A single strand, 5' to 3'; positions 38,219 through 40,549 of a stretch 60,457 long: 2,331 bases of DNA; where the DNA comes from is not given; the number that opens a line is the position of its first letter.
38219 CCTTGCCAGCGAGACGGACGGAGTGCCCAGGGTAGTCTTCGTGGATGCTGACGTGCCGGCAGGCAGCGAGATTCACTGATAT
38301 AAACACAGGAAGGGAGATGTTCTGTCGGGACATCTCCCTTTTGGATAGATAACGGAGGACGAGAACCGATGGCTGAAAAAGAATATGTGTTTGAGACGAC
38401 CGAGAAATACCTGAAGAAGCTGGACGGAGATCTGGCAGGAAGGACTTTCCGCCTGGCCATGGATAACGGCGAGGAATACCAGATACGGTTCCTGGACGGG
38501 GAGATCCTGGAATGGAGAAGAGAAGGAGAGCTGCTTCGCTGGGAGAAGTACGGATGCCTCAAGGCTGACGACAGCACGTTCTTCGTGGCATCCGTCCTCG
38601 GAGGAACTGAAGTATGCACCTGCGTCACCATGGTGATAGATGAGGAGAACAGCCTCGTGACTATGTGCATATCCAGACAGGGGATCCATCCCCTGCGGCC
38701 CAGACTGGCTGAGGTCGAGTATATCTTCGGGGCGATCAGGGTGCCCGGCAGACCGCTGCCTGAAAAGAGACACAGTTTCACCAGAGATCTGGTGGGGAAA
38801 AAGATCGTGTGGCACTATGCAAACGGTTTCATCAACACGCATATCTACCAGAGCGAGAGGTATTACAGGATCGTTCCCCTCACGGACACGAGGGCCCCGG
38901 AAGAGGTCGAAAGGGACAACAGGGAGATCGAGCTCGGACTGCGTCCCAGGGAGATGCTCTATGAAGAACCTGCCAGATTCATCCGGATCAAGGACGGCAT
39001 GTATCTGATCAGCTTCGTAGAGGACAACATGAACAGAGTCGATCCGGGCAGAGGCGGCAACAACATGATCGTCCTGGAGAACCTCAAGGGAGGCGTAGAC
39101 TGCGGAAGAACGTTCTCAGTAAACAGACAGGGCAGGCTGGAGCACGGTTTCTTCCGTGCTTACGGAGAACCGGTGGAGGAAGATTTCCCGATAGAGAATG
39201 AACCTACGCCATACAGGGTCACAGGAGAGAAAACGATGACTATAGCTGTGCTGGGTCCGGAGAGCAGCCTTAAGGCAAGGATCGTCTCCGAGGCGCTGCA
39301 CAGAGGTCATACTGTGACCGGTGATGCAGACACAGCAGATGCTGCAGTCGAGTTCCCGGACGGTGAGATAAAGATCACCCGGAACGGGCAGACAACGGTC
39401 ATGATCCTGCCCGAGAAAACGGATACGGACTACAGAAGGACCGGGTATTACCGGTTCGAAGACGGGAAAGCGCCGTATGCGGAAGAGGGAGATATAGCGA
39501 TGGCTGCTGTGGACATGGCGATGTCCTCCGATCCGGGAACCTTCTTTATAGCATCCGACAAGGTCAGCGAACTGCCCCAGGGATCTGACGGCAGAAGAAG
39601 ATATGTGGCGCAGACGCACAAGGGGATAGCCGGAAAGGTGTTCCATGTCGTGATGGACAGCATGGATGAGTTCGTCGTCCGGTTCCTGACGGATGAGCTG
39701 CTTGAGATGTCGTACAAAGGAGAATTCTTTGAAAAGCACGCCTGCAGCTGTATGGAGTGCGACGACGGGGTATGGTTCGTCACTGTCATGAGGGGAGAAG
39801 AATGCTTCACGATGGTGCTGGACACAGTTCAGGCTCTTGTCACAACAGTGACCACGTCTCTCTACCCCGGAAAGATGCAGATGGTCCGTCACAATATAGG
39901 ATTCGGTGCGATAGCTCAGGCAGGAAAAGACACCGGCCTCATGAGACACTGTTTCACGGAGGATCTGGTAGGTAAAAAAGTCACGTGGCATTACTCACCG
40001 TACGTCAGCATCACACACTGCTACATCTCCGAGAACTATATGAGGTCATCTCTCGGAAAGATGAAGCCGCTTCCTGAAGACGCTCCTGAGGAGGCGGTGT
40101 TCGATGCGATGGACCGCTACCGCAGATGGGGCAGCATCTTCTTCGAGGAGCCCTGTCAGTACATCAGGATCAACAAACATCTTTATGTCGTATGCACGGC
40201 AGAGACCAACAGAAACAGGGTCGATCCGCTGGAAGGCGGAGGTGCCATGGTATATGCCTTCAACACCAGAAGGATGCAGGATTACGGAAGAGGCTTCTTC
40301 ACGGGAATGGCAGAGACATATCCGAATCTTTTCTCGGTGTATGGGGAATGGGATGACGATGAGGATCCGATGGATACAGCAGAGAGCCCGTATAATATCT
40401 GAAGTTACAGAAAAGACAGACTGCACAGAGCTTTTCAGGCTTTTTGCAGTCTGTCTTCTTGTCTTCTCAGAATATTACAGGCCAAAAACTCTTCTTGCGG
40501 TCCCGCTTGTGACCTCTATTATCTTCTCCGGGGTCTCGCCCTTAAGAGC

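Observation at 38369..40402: Orphan 677-aa protein made of two diverged copies of a double-barrel (MoaF/PAD-like) module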

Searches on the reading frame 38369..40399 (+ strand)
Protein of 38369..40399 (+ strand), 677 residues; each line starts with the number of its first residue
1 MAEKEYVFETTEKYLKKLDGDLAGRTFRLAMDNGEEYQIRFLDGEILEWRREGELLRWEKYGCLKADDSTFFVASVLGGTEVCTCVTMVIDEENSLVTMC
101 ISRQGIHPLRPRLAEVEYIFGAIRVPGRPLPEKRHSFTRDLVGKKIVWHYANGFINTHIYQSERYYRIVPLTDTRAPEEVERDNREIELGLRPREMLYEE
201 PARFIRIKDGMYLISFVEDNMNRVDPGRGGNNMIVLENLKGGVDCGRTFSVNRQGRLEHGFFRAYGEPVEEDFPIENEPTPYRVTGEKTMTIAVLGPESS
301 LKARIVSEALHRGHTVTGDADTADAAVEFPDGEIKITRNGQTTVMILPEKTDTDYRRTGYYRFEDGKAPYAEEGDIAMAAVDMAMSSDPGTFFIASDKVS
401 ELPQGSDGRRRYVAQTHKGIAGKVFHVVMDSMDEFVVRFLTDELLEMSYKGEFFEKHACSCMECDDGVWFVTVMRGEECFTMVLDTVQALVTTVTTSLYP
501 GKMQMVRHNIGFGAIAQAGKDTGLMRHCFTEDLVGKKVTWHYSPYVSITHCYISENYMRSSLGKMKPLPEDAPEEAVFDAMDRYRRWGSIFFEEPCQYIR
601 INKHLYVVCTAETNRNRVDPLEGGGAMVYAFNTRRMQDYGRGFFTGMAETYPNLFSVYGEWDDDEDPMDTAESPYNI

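Call 4: search_protein_families(library=pfam, proteins=[window:38369-40399:+], max_evalue=1)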
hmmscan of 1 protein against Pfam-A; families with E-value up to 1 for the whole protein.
window:38369-40399:+ (677 aa): 3 families
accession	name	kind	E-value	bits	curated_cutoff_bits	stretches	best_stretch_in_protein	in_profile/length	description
PF10703.15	MoaF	-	4e-19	68.9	23.3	2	20-103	22-105/108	MoaF N-terminal domain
PF17409.8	MoaF_C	-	5.5e-09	36.2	22.1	2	529-558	3-32/113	MoaF C-terminal domain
PF16341.10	DUF4971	-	0.0081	16.4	31.3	1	460-524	17-81/141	Domain of unknown function (DUF4971)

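Call 5: search_protein_families(library=ncbifam, proteins=[window:38369-40399:+], max_evalue=1)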
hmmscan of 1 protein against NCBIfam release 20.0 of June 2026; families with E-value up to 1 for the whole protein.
window:38369-40399:+ (677 aa): 0 families
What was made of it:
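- There is no NCBIfam equivalog (call 5).
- Tried and rejected: NCBIfam scan: no family (call 5).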

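Call 6: search_solved_structures(query=window:38369-40399:+, max_evalue=10, show_alignments=3)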
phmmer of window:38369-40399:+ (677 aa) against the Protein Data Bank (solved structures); distinct sequences matched with E-value up to 10: 12.
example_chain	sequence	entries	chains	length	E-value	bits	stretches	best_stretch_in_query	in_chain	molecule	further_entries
4q51_A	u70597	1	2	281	0.0078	17.8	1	22-167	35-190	Uncharacterized protein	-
2qtw_A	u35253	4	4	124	0.15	13.5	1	361-450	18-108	Proprotein convertase subtilisin/kexin type 9 Propeptide | Proprotein convertase subtilisin/kexin type 9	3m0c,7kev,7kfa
2pmw_A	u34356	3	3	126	0.15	13.5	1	361-450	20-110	Proprotein convertase subtilisin/kexin type 9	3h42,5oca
4nmx_A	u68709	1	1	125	0.16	13.4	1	362-450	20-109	Proprotein convertase subtilisin/kexin type 9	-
8wfr_A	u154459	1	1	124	0.16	13.4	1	362-450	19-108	Proprotein convertase subtilisin/kexin type 9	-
10sb_A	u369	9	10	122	0.16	13.4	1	362-450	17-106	Propeptide of Proprotein convertase subtilisin/kexin type 9 | PCSK9 prodomain | Proprotein convertase subtilisin/kexin type 9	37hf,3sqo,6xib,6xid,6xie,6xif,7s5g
6xic_A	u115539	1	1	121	0.18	13.2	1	363-450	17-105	Proprotein convertase subtilisin/kexin type 9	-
3p5b_P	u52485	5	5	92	0.66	11.4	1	389-450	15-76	Proprotein convertase subtilisin/kexin type 9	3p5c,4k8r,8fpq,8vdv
4ov6_A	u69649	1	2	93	0.68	11.4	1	389-450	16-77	Proprotein convertase subtilisin/kexin type 9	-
3bps_P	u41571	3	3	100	0.77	11.2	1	389-450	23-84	Proprotein convertase subtilisin/kexin type 9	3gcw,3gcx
2w2m_P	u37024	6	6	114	0.9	11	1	389-450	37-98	PROPROTEIN CONVERTASE SUBTILISIN/KEXIN TYPE 9 | PROPROTEIN CONVERTASE SUBTILISIN-KEXIN TYPE 9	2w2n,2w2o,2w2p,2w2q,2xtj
28jw_7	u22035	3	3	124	2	9.8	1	215-261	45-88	bL34c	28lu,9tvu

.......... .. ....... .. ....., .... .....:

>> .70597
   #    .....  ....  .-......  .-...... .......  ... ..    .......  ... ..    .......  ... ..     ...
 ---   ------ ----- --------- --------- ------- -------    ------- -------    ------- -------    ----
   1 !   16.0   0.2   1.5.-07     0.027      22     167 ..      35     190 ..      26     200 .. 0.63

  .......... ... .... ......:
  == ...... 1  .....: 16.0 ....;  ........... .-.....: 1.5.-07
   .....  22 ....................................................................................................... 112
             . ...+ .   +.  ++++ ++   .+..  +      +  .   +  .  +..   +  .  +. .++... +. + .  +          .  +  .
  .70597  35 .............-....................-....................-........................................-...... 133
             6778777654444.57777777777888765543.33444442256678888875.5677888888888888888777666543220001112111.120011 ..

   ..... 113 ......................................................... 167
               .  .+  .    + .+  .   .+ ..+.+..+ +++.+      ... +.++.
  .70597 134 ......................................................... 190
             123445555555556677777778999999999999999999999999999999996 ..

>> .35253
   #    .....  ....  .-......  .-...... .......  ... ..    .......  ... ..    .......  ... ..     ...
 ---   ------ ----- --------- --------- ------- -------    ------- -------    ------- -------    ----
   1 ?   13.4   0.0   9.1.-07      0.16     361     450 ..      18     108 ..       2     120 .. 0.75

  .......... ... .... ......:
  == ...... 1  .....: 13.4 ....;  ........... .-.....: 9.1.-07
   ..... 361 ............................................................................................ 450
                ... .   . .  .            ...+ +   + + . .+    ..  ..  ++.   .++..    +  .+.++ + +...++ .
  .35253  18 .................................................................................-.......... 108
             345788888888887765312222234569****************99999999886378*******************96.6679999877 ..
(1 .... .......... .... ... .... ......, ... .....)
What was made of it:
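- Tried and rejected: PDB sequence search with the whole protein: only 4q51 at E=0.008, plus chance PCSK9-prodomain hits in the linker (E 0.15 and weaker), dismissed (call 6).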

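Call 8: find_homologous_proteins(query=window:38369-40399:+, max_evalue=0.001)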
Query window:38369-40399:+ (677 aa): 12 proteins with E <= 0.001 among 8000 candidates.
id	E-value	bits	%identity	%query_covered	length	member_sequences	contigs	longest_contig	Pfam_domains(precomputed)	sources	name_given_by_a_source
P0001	0.0e+0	1579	99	100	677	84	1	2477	PF10703.16,PF17409.9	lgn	-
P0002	0.0e+0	1375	86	100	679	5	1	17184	PF10703.16,PF17409.9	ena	-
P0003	0.0e+0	1343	84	100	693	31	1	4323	PF10703.16,PF17409.9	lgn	-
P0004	0.0e+0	1158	73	100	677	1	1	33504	PF10703.16,PF17409.9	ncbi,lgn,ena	-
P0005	0.0e+0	1149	72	100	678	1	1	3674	PF10703.16,PF17409.9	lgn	-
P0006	4.0e-234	797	62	44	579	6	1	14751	PF10703.16,PF17409.9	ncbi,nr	ncbi:MAG: MoaF N-terminal domain-containing protein [Lachnospiraceae bacterium]|nr:MoaF N-terminal d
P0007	1.4e-233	795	52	100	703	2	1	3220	PF10703.16,PF17409.9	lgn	-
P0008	8.0e-230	783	52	100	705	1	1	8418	PF10703.16,PF17409.9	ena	-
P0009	1.9e-229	782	63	45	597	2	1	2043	PF10703.16,PF17409.9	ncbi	-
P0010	5.2e-203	694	47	100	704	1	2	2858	PF10703.16,PF17409.9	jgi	-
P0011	2.2e-171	590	53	42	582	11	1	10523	PF10703.16,PF17409.9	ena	-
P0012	2.4e-171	590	54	42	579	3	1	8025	PF10703.16,PF17409.9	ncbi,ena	-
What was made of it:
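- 38369..40402 (+): Whole coding sequence, 677 aa: M1 module, junction, relic domain, M2 module. No signal peptide, so presumably cytoplasmic. Orthologues of 72-99% identity (call 8).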

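Call 17: find_encoding_contigs(protein=P0004, flank=8000, max_places=3)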
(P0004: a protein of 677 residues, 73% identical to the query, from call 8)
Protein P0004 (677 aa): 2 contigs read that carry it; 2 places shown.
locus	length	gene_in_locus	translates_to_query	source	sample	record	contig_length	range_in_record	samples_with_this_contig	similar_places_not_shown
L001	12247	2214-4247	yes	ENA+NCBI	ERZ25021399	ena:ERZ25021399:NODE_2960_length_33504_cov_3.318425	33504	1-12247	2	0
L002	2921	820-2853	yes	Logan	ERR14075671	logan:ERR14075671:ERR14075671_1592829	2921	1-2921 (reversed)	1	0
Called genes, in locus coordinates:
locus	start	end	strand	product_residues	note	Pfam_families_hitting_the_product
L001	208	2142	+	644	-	PF00133:tRNA-synt_1, PF01406:tRNA-synt_1e (faint), PF01921:tRNA-synt_1f (faint), PF09334:tRNA-synt_1g, PF00133:tRNA-synt_1, PF19303:Anticodon_3, PF01588:tRNA_bind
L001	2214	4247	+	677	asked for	PF10703:MoaF, PF17409:MoaF_C (faint)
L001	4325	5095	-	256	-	PF01026:TatD_DNase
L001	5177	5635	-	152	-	PF14270:DUF4358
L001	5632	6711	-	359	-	PF13472:Lipase_GDSL_2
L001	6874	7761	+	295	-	PF12146:Hydrolase_4 (faint), PF00561:Abhydrolase_1 (faint)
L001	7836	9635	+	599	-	PF00009:GTP_EFTU, PF03144:GTP_EFTU_D2, PF22042:EF-G_D2 (weak), PF14492:EFG_III (weak), PF00679:EFG_C, PF06421:LepA_C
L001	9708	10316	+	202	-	PF01195:Pept_tRNA_hydro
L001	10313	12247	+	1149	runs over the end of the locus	PF17757:UvrB_inter, PF02559:CarD_TRCF_RID, PF00270:DEAD, PF04851:ResIII (weak), PF00271:Helicase_C, PF03461:TRCF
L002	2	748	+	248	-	?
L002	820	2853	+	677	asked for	PF10703:MoaF, PF17409:MoaF_C (faint)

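Call 18: find_encoding_contigs(protein=P0006, flank=8000, max_places=3)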
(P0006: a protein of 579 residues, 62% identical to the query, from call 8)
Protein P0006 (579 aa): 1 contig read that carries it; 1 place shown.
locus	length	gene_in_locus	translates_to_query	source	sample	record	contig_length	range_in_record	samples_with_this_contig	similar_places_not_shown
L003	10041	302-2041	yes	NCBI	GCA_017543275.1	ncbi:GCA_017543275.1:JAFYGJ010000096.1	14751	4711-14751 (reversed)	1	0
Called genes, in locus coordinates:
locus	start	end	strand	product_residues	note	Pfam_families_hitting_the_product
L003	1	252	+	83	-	?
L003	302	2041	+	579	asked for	PF10703:MoaF, PF17409:MoaF_C (faint), PF10703:MoaF (weak)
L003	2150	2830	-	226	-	PF07947:YhhN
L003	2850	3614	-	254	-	PF03372:Exo_endo_phos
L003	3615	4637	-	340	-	PF02653:BPD_transp_2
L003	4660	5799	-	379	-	PF02653:BPD_transp_2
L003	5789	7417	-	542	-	PF00005:ABC_tran, PF13304:AAA_21 (faint), PF00005:ABC_tran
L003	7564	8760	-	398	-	PF02608:Bmp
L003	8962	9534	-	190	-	PF00156:Pribosyltran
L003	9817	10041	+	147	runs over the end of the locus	PF02502:LacAB_rpiB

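Call 19: find_encoding_contigs(protein=P0011, flank=8000, max_places=3)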
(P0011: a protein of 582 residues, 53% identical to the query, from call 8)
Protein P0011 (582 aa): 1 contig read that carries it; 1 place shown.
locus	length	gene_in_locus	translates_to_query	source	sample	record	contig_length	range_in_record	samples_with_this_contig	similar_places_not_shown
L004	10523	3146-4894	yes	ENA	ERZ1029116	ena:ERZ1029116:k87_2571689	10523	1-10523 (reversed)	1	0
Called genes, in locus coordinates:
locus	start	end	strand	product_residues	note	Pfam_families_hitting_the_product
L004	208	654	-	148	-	-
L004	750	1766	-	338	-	PF00106:adh_short (weak), PF01073:3Beta_HSD, PF01370:Epimerase, PF02719:Polysacc_synt_2, PF04321:RmlD_sub_bind, PF08659:KR (faint), PF13460:NAD_binding_10 (weak), PF16363:GDP_Man_Dehyd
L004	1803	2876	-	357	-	PF00929:RNase_T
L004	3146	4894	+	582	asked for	PF10703:MoaF, PF17409:MoaF_C (faint)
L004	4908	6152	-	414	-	PF00266:Aminotran_5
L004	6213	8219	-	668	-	PF02518:HATPase_c (weak), PF13589:HATPase_c_3, PF00183:HSP90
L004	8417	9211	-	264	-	PF00756:Esterase, PF02230:Abhydrolase_2 (faint)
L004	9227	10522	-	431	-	?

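Call 20: find_encoding_contigs(protein=P0008, flank=8000, max_places=3)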
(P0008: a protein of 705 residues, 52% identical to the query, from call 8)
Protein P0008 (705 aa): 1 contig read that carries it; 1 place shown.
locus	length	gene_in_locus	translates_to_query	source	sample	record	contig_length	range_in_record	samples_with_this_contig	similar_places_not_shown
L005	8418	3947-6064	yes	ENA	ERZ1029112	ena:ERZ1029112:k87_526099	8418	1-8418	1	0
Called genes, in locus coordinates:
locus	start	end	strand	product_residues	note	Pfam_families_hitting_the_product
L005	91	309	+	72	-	PF14287:DUF4368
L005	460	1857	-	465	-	PF00860:Xan_ur_permease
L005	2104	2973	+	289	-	PF21302:Zn_ribbon_RlmA, PF13489:Methyltransf_23 (faint), PF13679:Methyltransf_32 (faint), PF13649:Methyltransf_25, PF13847:Methyltransf_31, PF08241:Methyltransf_11, PF08242:Methyltransf_12 (weak)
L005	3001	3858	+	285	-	PF20434:BD-FAE, PF07859:Abhydrolase_3, PF12146:Hydrolase_4 (faint), PF12697:Abhydrolase_6 (weak), PF00326:Peptidase_S9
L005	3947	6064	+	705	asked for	PF10703:MoaF, PF17409:MoaF_C (faint)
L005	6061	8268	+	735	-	-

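Call 21: find_encoding_contigs(protein=P0012, flank=8000, max_places=3)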
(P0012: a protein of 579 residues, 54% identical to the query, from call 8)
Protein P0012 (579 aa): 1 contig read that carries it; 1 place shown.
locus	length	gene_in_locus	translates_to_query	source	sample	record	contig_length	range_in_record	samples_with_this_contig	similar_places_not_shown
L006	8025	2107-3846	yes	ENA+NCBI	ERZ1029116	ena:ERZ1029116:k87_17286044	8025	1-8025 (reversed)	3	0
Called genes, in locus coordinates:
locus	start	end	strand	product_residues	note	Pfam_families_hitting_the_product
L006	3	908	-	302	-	?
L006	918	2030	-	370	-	PF00929:RNase_T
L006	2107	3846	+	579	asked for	PF10703:MoaF, PF17409:MoaF_C (faint)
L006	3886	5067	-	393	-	PF00266:Aminotran_5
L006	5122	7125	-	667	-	PF02518:HATPase_c (weak), PF13589:HATPase_c_3, PF00183:HSP90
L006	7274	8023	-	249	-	?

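Call 27: predict_structure(alignment_id=A1)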
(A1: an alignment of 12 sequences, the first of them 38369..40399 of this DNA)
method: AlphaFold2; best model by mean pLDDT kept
length: 677 residues; sequences in the alignment: 12
mean_pLDDT: 76.7   pTM: 0.66
mean pLDDT of the five models: 76.7, 74.5, 74.6, 72.3, 67.6
residues with pLDDT >= 90: 136; 70-90: 344; 50-70: 150; < 50: 47
segments of 3 or more residues with pLDDT < 50: 1-10, 152-155, 270-287, 616-624, 675-677
pLDDT, mean of each block of 10 residues (from residue 1): 39 69 91 93 88 90 89 89 91 94 82 85 91 84 66 53 60 57 70 57 82 81 57 83 79 71 64 31 43 85 85 81 85 84 88 73 83 88 81 82 70 80 91 91 93 92 91 89 93 85 73 82 75 77 70 71 69 79 66 77 88 49 64 84 64 78 70 51
secondary structure, 60 per line:
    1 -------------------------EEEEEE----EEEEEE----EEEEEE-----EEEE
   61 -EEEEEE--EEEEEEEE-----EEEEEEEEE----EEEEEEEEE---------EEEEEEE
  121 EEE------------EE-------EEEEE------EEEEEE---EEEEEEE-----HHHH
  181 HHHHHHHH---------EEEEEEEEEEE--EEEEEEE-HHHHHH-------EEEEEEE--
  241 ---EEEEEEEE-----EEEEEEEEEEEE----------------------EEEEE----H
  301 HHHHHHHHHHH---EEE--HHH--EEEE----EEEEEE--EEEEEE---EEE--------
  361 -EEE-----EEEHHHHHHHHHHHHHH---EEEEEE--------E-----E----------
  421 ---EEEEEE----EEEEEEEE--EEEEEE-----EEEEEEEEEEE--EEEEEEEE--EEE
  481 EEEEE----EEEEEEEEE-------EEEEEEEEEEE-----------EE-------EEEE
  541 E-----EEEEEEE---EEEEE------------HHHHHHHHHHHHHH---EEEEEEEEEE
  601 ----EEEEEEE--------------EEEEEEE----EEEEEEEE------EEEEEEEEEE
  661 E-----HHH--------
elements in order (helices of 4 or more, strands of 3 or more residues): E26-31 E36-41 E46-51 E57-60 E62-67 E70-77 E83-91 E96-104 E114-123 E145-149 E156-161 E165-171 H177-188 E198-208 E211-217 H219-224 E232-238 E244-251 E257-268 E291-295 H300-311 E315-317 E325-328 E333-338 E341-346 E350-352 E362-364 E370-372 H373-386 E390-395 E424-429 E434-441 E444-449 E455-465 E468-475 E478-485 E490-498 E506-516 E537-541 E547-553 E557-561 H574-587 E591-600 E605-611 E626-632 E637-644 E651-661
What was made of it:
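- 38369..40402 (+): AlphaFold model pLDDT 76.7, pTM 0.66 (call 27).
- Inter-module packing could not be inspected, because no PAE or coordinates were available. pTM is only 0.66 (call 27).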

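Call 31: fold_search(model_id=the predicted structure, library=pdb)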
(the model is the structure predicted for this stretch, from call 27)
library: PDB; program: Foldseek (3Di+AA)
matches with E <= 10: 836; with E <= 0.001: 16
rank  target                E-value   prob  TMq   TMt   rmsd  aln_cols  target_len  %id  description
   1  4q51_A                1.9e-11  1.00  0.30  0.74   4.4       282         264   18  Crystal structure of a putative molybdenum cofactor biosynthesis protein F from Burkholderia cenocepacia J2315 (released 2014-05-07)
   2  4q51_B                3.3e-11  1.00  0.30  0.74   4.3       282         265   18  Crystal structure of a putative molybdenum cofactor biosynthesis protein F from Burkholderia cenocepacia J2315 (released 2014-05-07)
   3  2gc9_B                3.4e-04  1.00  0.14  0.52   9.3       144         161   16  Crystal structure of p-coumaric acid decarboxylase (NP_786857.1) from Lactobacillus plantarum at 1.70 A resolution (released 2006-03-21)
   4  3nx1_B                4.1e-04  1.00  0.13  0.51   6.5       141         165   18  Crystal structure of Enterobacter sp. Px6-4 Ferulic Acid Decarboxylase (released 2011-02-16)
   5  8a85_B                4.8e-04  1.00  0.14  0.50   5.6       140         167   15  Structure of the Reconstructed Ancestor of Phenolic Acid Decarboxylase AncPAD134 (released 2023-07-05)
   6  8a85_A                5.0e-04  1.00  0.14  0.50   5.6       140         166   15  Structure of the Reconstructed Ancestor of Phenolic Acid Decarboxylase AncPAD134 (released 2023-07-05)
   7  4alb_B                5.2e-04  1.00  0.13  0.52   7.6       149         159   12  Structure of Phenolic Acid Decarboxylase from Bacillus subtilis: Tyr19Ala mutant in complex with coumaric acid (released 2012-08-22)
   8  2wsj_A                5.8e-04  1.00  0.13  0.47   9.9       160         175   17  Crystal Structure of single point mutant Glu71Ser p-coumaric Acid Decarboxylase (released 2010-02-09)
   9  4uu3_A                6.1e-04  1.00  0.14  0.51   6.1       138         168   20  Ferulic acid decarboxylase from Enterobacter sp. (released 2015-06-10)
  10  4uu2_A                6.4e-04  1.00  0.14  0.51   6.1       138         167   20  Ferulic acid decarboxylase from Enterobacter sp., single mutant (released 2015-06-10)
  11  3nad_B                6.7e-04  1.00  0.13  0.52   8.0       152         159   14  Crystal Structure of Phenolic Acid Decarboxylase from Bacillus pumilus UI-670 (released 2010-11-10)
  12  2gc9_A                6.7e-04  1.00  0.14  0.47  10.3       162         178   15  Crystal structure of p-coumaric acid decarboxylase (NP_786857.1) from Lactobacillus plantarum at 1.70 A resolution (released 2006-03-21)
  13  4alb_A                7.0e-04  1.00  0.13  0.51   7.6       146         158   12  Structure of Phenolic Acid Decarboxylase from Bacillus subtilis: Tyr19Ala mutant in complex with coumaric acid (released 2012-08-22)
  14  4o3w_A                7.3e-04  0.47  0.10  0.11  23.6       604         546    8  Crystal structure of the vaccine antigen Transferrin Binding Protein B (TbpB) mutant Tyr-63-Ala from Actinobacillus su (released 2015-01-14)
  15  4uu3_B                8.1e-04  1.00  0.14  0.51   5.2       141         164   16  Ferulic acid decarboxylase from Enterobacter sp. (released 2015-06-10)
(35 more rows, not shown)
